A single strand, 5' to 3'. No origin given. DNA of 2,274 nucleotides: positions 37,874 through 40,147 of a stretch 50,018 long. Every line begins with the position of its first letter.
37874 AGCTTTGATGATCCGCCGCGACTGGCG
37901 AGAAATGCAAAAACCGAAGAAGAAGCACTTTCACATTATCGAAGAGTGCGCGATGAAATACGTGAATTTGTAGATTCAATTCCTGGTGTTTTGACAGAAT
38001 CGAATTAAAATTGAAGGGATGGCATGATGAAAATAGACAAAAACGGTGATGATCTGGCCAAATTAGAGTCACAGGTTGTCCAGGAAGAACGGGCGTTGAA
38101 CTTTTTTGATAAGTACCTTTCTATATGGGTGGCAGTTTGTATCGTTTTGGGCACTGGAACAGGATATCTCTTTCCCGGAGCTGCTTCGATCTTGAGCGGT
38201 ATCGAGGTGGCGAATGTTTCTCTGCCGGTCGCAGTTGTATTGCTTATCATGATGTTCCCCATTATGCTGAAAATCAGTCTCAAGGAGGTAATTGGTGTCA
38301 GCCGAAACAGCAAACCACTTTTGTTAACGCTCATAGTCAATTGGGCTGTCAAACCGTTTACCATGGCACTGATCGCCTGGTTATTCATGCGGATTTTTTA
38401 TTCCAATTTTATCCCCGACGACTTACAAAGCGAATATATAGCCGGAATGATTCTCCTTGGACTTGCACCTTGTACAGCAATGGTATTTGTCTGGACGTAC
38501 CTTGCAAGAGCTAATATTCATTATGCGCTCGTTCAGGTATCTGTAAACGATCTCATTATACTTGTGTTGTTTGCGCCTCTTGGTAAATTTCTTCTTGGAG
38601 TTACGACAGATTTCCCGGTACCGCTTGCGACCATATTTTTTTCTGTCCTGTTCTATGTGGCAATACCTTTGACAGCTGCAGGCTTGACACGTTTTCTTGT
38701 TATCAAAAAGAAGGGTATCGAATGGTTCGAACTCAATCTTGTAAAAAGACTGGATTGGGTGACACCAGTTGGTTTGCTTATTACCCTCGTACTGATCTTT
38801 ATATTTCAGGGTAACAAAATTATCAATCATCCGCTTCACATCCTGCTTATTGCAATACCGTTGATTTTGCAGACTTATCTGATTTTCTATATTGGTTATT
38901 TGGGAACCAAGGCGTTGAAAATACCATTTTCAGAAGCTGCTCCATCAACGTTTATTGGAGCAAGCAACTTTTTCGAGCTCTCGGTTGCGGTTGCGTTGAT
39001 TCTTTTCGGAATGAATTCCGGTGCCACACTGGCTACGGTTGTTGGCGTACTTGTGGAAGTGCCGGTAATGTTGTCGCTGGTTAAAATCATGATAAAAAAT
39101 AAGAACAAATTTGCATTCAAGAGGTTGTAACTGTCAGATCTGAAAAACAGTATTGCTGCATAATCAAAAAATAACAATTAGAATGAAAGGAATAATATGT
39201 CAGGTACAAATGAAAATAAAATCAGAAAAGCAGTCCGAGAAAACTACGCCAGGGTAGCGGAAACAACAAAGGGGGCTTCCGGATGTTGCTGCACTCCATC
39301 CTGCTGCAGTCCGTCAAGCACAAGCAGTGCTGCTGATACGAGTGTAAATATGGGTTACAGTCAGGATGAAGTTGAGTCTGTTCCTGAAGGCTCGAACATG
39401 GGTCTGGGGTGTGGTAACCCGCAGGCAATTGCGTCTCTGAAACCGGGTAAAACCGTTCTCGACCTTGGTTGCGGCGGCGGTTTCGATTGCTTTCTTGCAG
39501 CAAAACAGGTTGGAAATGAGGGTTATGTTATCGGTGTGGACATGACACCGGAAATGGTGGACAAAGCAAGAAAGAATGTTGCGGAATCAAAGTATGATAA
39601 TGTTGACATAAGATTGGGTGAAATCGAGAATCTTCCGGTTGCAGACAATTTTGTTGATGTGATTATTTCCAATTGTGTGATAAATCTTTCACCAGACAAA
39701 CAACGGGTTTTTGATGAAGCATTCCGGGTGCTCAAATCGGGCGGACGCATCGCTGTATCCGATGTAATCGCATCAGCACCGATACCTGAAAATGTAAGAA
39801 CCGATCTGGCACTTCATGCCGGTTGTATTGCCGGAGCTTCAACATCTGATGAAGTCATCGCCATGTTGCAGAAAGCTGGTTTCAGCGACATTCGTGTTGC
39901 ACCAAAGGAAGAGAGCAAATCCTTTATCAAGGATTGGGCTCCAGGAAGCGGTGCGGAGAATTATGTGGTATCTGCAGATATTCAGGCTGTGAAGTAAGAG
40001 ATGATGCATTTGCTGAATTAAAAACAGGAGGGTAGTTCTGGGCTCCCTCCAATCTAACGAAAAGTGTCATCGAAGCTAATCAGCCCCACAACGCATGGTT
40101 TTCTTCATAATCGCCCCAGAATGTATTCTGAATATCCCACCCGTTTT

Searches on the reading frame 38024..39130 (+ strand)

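Call 8: search_protein_families(library=pfam, proteins=[window:38024-39130:+])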
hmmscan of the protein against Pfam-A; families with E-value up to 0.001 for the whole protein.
window:38024-39130:+ (368 aa): 1 family
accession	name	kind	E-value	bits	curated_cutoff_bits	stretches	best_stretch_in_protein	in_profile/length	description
PF01758.21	SBF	-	9.9e-37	126.9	24.3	1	71-268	2-190/191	Sodium Bile acid symporter family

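Call 62: search_protein_families(library=ncbifam, proteins=[window:38024-39130:+])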
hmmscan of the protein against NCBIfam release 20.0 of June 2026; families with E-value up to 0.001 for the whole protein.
window:38024-39130:+ (368 aa): 1 family
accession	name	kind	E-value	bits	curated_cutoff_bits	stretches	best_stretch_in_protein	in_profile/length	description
TIGR00832.1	acr3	equivalog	4.3e-109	364.8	282.8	1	25-355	1-326/327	ACR3 family arsenite efflux transporter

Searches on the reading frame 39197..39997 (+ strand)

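Call 62: search_protein_families(library=ncbifam, proteins=[window:39197-39997:+])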
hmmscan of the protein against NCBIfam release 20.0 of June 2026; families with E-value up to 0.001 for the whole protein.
window:39197-39997:+ (266 aa): 72 families (the best 25 are shown)
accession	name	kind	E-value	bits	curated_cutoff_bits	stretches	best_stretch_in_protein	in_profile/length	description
NF008823.0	PRK11873.1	subfamily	3.2e-107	358.1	263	1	5-266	3-267/272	arsenite methyltransferase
NF047649.1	MTase_UXPK_star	exception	2.9e-53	180.7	460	1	2-232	6-226/283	methyltransferase/UXPK-star double selenoprotein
NF041537.1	ArsM_AhpD_UU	exception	3.9e-52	177.2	510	1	3-236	7-229/345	arsenite methyltransferase/AhpD domain selenoprotein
NF041536.1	ArsM_DUF2284_UU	exception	1.6e-50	171.8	575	1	3-237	7-230/459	arsenite methyltransferase/DUF2284 domain selenoprotein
NF040538.1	methyl_ArsM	equivalog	1e-40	140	500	2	148-239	167-260/356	arsinothricin biosynthesis methyltransferase ArsM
NF038099.1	AsSugarArsM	exception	1.4e-33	116.5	400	1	66-237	41-221/321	arsenosugar biosynthesis arsenite methyltransferase ArsM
NF040539.1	AST_met_ArsM_2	exception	9.2e-30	104.3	240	1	85-235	58-211/262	putative arsinothricin biosynthesis methyltransferase ArsM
NF045667.1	MTase_DVU1556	equivalog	9.5e-28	97.1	155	1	77-230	16-161/213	DVU_1556 family methyltransferase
NF001244.0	PRK00216.1-5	equivalog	9.7e-17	61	216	1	80-191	45-157/236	bifunctional demethylmenaquinone methyltransferase/2-methoxy-6-polyprenyl-1,4-benzoquinol methylase UbiE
NF001243.0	PRK00216.1-4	equivalog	1.1e-16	61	235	1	80-188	44-152/237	demethylmenaquinone methyltransferase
TIGR02072.1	BioC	equivalog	2.7e-16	60.1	184.95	1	85-191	36-136/244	malonyl-ACP O-methyltransferase BioC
TIGR02752.1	MenG_heptapren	equivalog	2.7e-16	59.8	419.85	1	81-189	43-151/231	demethylmenaquinone methyltransferase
NF043040.1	corrin_prot_MT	hypoth_equivalog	3.4e-16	59.3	180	1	79-195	36-155/216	corrinoid protein-associated methyltransferase CpaM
TIGR01934.1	MenG_MenH_UbiE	subfamily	1.5e-15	57.1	158.35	1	82-191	38-145/223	ubiquinone/menaquinone biosynthesis methyltransferase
NF052510.1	methyltran_MpqE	exception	3.2e-15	56.2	335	1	79-187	42-151/234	methyl-plastoquinone biosynthesis methyltransferase MpqE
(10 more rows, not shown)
